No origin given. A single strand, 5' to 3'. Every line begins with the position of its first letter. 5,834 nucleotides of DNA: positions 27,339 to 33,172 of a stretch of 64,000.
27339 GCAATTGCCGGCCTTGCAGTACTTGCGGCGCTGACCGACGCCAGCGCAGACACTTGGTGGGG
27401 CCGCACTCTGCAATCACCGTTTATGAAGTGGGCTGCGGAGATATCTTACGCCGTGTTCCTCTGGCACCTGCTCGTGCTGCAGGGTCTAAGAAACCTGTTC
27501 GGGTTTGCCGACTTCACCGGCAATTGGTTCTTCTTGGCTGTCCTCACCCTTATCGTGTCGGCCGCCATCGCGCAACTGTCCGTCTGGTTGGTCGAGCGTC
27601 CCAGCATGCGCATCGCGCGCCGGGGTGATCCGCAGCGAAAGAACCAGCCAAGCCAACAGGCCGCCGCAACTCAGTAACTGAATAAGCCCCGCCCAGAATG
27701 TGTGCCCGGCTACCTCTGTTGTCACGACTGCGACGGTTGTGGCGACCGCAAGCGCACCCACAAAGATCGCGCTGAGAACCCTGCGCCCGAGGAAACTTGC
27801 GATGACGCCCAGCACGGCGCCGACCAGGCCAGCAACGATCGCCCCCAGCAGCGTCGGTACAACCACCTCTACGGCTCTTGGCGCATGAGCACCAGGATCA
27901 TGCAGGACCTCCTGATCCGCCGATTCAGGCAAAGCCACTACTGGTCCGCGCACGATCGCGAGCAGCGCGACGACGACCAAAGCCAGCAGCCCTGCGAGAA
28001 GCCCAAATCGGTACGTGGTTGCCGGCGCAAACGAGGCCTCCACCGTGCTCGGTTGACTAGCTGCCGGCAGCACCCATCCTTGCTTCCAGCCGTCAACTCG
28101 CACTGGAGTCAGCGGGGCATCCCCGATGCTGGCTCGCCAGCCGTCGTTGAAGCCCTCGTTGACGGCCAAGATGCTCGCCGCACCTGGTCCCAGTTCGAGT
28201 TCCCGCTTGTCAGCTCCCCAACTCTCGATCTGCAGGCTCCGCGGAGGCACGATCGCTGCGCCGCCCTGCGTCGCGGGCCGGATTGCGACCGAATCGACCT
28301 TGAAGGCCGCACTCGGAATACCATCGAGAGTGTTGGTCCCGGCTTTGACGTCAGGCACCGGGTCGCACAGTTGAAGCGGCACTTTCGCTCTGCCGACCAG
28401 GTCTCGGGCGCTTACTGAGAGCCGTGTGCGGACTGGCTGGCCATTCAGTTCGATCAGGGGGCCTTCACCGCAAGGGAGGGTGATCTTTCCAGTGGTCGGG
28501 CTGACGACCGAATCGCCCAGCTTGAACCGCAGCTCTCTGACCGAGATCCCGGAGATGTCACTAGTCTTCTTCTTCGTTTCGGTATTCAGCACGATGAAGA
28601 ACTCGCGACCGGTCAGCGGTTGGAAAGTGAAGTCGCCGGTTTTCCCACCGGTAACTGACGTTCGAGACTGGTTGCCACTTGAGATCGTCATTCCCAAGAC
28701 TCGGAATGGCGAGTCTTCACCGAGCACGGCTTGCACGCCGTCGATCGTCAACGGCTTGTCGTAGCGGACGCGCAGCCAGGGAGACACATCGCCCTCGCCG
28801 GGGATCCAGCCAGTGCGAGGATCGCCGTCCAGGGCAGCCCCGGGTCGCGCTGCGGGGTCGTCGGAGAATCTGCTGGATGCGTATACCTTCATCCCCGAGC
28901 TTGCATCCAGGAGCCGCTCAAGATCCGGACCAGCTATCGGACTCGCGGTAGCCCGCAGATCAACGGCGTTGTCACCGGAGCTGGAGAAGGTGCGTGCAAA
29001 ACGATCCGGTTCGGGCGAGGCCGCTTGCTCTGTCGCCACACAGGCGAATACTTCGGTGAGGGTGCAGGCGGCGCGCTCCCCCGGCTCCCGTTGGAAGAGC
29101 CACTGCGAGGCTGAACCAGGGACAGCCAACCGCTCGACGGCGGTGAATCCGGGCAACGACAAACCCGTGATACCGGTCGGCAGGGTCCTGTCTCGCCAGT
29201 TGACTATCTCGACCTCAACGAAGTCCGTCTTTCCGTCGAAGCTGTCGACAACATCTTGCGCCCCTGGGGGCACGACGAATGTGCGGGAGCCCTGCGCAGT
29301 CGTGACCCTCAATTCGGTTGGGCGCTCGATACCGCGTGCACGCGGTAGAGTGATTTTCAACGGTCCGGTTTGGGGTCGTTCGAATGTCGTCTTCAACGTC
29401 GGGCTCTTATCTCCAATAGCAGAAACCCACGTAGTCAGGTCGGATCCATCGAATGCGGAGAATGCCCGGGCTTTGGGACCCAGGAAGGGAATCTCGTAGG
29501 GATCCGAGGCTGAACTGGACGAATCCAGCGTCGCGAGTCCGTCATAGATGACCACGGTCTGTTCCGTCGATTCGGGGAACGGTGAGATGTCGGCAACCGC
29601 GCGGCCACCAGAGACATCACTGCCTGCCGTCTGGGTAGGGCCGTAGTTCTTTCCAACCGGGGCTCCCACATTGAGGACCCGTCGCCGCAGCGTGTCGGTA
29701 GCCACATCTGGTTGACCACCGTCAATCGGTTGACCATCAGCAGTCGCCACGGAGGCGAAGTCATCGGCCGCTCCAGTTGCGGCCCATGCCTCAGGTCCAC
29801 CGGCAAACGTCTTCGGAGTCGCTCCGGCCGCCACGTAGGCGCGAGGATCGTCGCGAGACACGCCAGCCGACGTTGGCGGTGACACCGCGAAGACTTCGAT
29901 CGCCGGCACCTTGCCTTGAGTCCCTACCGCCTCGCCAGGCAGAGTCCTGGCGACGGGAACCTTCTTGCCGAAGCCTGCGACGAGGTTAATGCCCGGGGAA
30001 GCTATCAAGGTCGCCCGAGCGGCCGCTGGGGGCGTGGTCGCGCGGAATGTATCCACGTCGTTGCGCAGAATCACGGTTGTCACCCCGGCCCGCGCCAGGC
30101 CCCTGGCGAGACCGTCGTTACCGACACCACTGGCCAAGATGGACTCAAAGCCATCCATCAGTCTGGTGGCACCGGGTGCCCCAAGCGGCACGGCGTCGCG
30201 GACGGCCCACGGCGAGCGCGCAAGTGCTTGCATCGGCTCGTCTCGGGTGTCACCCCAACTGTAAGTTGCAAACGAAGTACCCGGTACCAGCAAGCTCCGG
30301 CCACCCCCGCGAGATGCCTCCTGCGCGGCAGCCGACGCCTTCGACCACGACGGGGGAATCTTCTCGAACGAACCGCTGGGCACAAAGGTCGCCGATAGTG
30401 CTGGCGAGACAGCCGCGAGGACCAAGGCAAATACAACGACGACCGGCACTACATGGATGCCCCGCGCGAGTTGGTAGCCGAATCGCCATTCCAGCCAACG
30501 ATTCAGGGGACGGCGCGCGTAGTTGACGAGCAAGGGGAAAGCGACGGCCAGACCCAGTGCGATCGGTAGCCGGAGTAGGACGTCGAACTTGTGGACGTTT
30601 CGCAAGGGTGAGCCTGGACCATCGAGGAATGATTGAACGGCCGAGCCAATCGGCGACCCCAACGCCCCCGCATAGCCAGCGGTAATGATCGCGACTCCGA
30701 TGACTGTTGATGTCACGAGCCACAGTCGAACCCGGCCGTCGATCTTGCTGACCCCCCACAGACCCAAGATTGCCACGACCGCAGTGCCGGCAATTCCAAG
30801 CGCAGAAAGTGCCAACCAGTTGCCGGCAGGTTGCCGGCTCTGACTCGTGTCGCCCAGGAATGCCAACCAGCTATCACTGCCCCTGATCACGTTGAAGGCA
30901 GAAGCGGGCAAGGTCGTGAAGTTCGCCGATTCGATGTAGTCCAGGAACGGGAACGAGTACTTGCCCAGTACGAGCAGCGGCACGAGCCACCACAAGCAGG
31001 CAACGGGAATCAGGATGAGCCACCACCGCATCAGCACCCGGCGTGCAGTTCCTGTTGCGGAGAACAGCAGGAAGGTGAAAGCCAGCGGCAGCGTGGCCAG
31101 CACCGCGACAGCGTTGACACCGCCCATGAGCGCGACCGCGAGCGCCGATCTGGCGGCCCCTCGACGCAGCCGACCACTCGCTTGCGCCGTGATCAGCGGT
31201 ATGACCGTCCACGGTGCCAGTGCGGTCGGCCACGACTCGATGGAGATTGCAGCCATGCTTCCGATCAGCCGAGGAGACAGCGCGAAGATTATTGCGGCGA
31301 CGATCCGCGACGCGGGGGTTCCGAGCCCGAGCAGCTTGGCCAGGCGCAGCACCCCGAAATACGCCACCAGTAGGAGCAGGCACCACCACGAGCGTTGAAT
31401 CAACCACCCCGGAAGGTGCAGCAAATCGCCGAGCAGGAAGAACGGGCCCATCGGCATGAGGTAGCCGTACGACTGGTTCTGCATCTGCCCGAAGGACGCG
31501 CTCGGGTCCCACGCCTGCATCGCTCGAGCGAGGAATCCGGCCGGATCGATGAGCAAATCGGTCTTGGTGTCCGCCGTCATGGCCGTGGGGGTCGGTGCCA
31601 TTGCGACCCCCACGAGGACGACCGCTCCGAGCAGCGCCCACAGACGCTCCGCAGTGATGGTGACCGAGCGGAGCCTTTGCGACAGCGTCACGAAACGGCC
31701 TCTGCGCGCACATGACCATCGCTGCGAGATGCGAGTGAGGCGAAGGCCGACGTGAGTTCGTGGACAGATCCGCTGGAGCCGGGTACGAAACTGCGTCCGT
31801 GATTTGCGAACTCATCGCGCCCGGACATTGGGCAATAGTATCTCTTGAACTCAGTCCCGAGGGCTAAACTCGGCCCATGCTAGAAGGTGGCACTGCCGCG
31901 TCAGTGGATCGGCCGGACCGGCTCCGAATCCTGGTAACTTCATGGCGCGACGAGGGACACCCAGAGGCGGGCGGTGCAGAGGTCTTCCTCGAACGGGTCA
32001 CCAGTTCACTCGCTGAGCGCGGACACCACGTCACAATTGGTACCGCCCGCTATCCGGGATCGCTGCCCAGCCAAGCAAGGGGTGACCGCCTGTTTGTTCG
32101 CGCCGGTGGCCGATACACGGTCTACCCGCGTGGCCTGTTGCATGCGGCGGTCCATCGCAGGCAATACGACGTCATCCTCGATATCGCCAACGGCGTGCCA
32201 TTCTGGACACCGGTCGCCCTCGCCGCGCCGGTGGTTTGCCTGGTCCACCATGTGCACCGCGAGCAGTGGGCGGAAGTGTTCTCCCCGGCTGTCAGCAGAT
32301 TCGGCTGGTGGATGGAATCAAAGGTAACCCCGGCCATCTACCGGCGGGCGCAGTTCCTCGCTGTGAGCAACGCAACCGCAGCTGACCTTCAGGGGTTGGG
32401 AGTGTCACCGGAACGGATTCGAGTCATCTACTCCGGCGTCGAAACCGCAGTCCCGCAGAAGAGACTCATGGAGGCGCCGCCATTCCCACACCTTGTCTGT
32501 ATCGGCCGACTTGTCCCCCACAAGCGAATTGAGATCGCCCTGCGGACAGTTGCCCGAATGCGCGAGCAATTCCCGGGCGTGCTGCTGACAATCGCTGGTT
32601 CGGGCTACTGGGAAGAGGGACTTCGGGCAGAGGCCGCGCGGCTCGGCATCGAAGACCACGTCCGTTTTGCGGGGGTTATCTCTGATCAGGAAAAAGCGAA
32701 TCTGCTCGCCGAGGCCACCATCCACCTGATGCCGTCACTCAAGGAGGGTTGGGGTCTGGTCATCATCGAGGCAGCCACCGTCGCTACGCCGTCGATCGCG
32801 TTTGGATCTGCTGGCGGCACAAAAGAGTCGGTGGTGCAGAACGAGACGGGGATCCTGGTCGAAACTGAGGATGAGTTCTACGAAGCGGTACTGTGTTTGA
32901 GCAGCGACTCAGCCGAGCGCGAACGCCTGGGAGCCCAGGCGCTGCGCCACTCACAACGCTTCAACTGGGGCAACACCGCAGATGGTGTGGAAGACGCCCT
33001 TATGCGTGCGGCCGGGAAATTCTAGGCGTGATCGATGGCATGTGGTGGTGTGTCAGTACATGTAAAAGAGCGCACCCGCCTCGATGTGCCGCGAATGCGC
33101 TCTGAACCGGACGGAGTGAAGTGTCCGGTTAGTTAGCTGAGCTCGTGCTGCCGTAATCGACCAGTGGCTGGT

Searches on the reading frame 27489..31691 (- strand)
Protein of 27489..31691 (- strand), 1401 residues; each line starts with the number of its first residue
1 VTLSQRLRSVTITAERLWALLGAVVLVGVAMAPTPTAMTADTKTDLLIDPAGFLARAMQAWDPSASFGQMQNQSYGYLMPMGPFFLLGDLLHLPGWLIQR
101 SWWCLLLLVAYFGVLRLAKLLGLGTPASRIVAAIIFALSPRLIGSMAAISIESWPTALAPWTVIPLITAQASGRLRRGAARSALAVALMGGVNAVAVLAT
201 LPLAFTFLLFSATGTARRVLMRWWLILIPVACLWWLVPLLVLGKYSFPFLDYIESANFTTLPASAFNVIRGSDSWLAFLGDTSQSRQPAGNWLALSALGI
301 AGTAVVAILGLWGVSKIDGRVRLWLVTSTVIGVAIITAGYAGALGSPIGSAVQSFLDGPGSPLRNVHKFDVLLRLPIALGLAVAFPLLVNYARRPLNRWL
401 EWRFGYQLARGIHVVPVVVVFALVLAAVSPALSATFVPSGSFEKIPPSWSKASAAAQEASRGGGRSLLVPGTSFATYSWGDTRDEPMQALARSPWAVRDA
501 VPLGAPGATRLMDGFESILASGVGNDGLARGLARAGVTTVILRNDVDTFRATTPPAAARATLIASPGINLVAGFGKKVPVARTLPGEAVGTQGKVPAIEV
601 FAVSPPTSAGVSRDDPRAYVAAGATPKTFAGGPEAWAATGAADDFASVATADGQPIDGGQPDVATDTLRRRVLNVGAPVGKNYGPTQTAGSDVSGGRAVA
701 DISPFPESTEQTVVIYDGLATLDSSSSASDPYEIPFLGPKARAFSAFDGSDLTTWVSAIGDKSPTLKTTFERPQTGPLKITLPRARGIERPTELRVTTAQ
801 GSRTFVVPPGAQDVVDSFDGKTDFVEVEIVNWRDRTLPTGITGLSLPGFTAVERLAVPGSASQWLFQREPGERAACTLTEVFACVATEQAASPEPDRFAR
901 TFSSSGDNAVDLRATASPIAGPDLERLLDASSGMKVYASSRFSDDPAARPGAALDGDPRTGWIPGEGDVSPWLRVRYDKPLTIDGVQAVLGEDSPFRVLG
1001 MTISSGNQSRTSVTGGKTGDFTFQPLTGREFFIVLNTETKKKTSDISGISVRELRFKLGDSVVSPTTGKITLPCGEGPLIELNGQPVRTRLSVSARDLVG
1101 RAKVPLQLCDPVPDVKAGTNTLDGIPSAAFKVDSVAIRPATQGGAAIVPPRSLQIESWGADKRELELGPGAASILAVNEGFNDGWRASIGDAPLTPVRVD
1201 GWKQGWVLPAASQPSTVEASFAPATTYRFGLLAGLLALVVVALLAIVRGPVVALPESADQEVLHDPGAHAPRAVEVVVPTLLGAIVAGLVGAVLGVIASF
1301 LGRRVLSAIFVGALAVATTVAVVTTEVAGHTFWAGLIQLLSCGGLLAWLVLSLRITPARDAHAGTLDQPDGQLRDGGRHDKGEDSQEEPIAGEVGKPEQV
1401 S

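Call 14: search_protein_families(library=pfam, proteins=[window:27489-31691:-], max_evalue=0.001)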
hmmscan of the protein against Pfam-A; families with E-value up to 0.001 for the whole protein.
window:27489-31691:- (1401 aa): 3 families
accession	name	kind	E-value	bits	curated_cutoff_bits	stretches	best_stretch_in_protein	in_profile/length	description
PF11847.13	GT-C_AftD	-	1.2e-201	671.5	26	1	27-677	3-639/661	Alpha-(1->3)-arabinofuranosyltransferase, N-terminal GT-C domain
PF24607.1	CBM_AftD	-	1.5e-11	44.5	27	1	739-854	15-137/149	Arabinofuranosyltransferase D, third carbohydrate binding module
PF00754.31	F5_F8_type_C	-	4.3e-08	33.8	28.2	1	938-1035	4-112/127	F5/8 type C domain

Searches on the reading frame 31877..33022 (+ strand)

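Call 14: search_protein_families(library=pfam, proteins=[window:31877-33022:+], max_evalue=0.001)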
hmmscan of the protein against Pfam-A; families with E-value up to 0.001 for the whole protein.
window:31877-33022:+ (382 aa): 6 families
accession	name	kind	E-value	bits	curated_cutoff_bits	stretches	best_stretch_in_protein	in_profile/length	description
PF00534.26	Glycos_transf_1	-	2.2e-30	105.9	26.4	1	205-355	17-169/172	Glycosyl transferases group 1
PF13692.12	Glyco_trans_1_4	-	1.2e-26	94.1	27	1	204-344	2-142/142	Glycosyl transferases group 1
PF13439.12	Glyco_transf_4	-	1.2e-21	77.9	28.5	1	32-191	2-169/170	Glycosyltransferase Family 4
PF13579.12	Glyco_trans_4_4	-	6.1e-12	46.6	29.7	1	32-186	1-157/158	Glycosyl transferase 4-like domain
PF20706.3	GT4-conflict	-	2.3e-11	43.8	26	1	195-313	189-315/385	Family 4 Glycosyltransferase in conflict systems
PF13524.12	Glyco_trans_1_2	-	0.00028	21.3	25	1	225-364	6-135/144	Glycosyl transferase-like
